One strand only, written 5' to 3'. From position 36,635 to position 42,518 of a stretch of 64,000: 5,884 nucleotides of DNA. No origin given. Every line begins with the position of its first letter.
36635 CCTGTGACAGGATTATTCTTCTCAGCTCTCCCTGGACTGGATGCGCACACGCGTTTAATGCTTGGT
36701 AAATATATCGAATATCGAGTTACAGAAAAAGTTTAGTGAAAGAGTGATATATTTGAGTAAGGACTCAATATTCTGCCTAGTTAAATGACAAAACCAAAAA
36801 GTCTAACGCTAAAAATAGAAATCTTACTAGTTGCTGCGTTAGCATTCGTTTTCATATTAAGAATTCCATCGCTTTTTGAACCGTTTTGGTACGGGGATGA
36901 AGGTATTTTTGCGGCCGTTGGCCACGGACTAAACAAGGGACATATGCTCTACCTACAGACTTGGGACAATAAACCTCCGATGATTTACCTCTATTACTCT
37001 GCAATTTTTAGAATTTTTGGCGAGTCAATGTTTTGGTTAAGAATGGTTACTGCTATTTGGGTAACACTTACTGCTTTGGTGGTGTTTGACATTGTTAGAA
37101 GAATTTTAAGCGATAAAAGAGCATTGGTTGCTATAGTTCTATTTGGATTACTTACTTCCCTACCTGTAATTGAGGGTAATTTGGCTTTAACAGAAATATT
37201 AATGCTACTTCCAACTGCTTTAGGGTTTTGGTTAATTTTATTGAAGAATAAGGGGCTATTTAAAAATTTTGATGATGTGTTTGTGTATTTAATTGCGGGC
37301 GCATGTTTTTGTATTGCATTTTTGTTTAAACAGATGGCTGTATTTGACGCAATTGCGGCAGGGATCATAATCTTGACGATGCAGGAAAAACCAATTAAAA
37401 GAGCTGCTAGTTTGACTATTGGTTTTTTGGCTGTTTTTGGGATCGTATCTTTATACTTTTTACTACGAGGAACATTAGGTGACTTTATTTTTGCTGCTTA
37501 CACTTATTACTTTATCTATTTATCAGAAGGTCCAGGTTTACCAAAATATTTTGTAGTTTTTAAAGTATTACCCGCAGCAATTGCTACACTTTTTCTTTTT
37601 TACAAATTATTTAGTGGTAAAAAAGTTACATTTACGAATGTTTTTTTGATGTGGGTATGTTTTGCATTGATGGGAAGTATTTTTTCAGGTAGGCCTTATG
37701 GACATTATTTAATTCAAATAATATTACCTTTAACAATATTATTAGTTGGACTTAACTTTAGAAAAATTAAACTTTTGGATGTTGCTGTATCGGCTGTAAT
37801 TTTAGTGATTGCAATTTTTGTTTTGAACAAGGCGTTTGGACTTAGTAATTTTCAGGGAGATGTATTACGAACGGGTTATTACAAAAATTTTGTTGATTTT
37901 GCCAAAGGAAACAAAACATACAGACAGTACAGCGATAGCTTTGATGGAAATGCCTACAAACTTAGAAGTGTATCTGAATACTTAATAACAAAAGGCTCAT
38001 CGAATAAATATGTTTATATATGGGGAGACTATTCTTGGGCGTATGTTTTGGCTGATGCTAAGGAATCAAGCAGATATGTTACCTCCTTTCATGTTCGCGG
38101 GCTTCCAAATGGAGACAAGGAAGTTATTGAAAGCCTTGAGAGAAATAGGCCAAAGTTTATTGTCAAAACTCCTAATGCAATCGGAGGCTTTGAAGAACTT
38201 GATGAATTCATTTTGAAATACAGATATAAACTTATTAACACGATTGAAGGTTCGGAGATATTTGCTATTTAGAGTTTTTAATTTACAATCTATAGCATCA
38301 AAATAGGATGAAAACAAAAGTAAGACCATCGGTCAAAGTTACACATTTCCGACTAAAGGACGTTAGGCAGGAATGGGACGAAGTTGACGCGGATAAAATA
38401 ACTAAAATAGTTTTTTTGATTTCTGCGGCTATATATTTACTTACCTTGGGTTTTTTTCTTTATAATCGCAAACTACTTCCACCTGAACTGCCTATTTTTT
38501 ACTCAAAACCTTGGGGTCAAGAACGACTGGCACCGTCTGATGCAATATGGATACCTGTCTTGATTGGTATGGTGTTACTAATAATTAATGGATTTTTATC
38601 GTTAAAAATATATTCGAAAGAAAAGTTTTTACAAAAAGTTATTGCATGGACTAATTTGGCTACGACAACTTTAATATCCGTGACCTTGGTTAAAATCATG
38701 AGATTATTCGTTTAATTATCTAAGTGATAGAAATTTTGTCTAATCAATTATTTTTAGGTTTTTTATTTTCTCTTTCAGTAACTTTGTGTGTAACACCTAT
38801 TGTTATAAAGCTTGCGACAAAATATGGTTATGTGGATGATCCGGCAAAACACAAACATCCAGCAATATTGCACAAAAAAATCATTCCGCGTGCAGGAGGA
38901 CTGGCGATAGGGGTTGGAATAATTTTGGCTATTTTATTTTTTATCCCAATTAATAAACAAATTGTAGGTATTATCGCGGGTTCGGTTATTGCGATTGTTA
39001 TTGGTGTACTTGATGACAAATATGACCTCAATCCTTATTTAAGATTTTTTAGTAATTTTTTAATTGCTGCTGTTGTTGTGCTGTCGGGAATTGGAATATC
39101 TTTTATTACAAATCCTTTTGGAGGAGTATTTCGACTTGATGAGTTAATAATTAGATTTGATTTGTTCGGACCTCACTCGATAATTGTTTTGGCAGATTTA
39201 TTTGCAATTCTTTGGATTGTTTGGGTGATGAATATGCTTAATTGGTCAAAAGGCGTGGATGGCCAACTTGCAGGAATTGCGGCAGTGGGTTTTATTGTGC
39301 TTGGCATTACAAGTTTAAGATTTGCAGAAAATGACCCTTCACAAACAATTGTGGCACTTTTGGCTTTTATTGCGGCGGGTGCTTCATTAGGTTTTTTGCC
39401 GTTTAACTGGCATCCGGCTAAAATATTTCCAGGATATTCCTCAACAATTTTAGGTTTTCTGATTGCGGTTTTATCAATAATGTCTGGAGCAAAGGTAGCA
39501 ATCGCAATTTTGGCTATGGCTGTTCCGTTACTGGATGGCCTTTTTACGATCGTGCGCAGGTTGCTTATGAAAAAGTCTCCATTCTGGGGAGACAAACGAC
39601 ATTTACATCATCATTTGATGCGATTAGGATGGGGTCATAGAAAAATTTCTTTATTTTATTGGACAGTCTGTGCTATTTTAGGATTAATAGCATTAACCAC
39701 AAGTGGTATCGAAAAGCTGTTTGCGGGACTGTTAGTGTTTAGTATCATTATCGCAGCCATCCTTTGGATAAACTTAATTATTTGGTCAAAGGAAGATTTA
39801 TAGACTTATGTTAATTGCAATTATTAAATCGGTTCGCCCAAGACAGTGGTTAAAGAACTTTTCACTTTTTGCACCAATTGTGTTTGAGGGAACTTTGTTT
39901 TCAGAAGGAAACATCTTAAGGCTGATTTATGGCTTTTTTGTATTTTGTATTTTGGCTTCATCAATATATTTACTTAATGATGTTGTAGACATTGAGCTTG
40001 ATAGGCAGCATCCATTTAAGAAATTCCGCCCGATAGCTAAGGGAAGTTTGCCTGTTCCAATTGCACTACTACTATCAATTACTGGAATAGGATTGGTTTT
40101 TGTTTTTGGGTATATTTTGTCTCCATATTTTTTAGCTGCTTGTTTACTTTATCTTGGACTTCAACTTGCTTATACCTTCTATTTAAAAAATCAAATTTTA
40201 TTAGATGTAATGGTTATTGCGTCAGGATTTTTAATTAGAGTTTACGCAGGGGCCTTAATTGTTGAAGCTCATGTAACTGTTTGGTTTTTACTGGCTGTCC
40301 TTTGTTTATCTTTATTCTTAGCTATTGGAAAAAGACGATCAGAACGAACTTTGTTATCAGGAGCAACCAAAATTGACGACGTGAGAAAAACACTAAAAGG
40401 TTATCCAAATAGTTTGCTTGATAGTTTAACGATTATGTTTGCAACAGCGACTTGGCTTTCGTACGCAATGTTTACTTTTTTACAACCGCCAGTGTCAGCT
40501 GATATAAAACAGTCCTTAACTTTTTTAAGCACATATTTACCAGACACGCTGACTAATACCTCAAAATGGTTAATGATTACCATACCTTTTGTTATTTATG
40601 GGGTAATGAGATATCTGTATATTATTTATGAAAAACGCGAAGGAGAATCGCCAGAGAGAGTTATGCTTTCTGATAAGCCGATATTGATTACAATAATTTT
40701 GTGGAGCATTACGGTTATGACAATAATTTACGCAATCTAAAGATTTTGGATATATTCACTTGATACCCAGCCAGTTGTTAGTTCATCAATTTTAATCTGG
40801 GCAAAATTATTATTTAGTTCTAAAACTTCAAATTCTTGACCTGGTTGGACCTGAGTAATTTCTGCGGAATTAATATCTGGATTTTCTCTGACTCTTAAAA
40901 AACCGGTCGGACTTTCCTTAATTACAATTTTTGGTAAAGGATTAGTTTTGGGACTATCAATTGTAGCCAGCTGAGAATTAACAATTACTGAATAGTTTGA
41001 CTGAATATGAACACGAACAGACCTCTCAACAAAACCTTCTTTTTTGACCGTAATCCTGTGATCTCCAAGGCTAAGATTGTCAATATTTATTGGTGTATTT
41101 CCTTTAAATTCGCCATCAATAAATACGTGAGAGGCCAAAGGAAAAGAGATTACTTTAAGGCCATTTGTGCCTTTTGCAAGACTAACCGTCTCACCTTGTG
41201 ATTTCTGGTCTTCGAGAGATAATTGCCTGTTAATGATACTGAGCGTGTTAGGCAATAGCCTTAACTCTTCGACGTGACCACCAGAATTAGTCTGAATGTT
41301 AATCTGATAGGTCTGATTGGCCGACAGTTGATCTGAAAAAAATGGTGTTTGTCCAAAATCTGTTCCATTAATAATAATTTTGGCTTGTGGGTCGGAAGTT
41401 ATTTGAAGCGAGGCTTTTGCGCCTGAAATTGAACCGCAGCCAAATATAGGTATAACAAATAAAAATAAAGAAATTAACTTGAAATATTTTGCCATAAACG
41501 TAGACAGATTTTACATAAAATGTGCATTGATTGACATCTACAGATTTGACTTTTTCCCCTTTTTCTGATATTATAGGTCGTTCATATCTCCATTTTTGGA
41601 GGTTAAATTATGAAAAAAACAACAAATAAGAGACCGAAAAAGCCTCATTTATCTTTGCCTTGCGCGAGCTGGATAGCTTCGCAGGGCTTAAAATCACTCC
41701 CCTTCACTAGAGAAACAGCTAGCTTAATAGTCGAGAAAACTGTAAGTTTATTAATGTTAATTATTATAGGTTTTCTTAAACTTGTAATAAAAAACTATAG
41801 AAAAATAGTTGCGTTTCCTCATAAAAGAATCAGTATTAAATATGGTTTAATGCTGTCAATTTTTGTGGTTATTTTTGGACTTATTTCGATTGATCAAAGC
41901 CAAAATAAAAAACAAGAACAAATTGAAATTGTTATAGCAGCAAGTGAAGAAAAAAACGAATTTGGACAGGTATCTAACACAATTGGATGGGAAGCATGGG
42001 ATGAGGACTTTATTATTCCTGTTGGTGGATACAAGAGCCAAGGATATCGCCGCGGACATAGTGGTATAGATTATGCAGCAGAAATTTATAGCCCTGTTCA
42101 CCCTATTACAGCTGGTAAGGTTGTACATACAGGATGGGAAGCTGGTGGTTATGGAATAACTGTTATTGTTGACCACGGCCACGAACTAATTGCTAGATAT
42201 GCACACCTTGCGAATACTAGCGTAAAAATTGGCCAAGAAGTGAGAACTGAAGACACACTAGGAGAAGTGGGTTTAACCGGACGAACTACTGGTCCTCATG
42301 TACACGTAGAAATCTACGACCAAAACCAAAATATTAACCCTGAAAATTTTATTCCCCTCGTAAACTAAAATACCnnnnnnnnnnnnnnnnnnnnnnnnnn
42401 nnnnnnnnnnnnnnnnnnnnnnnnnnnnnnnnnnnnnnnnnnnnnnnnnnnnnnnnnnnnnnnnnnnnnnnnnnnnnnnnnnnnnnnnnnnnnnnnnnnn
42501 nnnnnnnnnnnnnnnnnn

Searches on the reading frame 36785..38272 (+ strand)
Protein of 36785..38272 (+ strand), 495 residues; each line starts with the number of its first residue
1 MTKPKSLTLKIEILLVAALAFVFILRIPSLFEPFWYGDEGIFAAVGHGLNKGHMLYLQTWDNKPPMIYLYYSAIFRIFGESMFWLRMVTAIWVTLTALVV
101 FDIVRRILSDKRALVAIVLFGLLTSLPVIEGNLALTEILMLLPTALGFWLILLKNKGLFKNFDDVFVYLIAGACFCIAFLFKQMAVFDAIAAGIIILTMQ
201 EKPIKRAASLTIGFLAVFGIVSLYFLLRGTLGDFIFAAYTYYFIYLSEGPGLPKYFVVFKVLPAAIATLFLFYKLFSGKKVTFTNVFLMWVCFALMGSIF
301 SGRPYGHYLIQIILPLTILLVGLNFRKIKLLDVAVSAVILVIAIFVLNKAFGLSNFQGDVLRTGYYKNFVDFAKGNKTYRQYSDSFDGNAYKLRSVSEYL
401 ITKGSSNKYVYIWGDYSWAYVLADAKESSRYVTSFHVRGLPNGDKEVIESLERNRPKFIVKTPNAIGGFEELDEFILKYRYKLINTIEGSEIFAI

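Call 50: search_protein_families(library=pfam, proteins=[window:36785-38272:+], max_evalue=0.00001)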
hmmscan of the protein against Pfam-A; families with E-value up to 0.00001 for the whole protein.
window:36785-38272:+ (495 aa): 1 family
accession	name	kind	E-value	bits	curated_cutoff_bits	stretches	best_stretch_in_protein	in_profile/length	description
PF13231.12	PMT_2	-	1.6e-11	45.1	26.1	1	62-218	1-152/160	Dolichyl-phosphate-mannose-protein mannosyltransferase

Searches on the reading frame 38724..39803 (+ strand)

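Call 51: search_protein_families(library=pfam, proteins=[window:38724-39803:+], max_evalue=0.00001)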
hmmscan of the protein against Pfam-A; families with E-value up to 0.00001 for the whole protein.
window:38724-39803:+ (359 aa): 1 family
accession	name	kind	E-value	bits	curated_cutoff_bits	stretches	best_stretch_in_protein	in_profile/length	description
PF00953.26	Glycos_transf_4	-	3.8e-27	95.7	27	1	81-254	2-159/160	Glycosyl transferase family 4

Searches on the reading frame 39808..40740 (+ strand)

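Call 51: search_protein_families(library=pfam, proteins=[window:39808-40740:+], max_evalue=0.00001)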
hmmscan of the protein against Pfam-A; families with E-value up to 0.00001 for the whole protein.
window:39808-40740:+ (310 aa): 1 family
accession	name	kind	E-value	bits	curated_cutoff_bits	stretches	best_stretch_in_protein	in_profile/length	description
PF01040.23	UbiA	-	1.9e-19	70.4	34.2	1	36-173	19-157/250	UbiA prenyltransferase family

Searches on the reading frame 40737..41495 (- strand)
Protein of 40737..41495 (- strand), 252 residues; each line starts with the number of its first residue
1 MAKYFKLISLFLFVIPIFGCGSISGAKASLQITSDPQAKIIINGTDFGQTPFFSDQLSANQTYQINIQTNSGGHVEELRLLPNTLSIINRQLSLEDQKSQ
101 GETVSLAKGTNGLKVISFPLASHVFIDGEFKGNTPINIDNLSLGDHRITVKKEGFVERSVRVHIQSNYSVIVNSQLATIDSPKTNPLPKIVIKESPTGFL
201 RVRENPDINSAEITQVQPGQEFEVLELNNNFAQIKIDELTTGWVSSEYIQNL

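Call 84: search_protein_families(library=pfam, proteins=[window:40737-41495:-], max_evalue=0.001)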
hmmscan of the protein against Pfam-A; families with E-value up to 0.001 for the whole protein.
window:40737-41495:- (252 aa): 2 families
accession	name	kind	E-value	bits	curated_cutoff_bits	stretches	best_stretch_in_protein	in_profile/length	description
PF08308.17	PEGA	-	1.9e-16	60.1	20.8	1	113-176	4-67/71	PEGA domain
PF08239.17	SH3_3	-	2e-12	47.5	27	1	199-250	2-54/54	Bacterial SH3 domain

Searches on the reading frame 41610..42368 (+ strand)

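Call 84: search_protein_families(library=pfam, proteins=[window:41610-42368:+], max_evalue=0.001)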
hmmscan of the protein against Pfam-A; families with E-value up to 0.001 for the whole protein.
window:41610-42368:+ (252 aa): 1 family
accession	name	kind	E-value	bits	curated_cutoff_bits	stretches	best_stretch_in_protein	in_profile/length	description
PF01551.29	Peptidase_M23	-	4.9e-27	94.4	28.7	1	149-244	2-96/96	Peptidase family M23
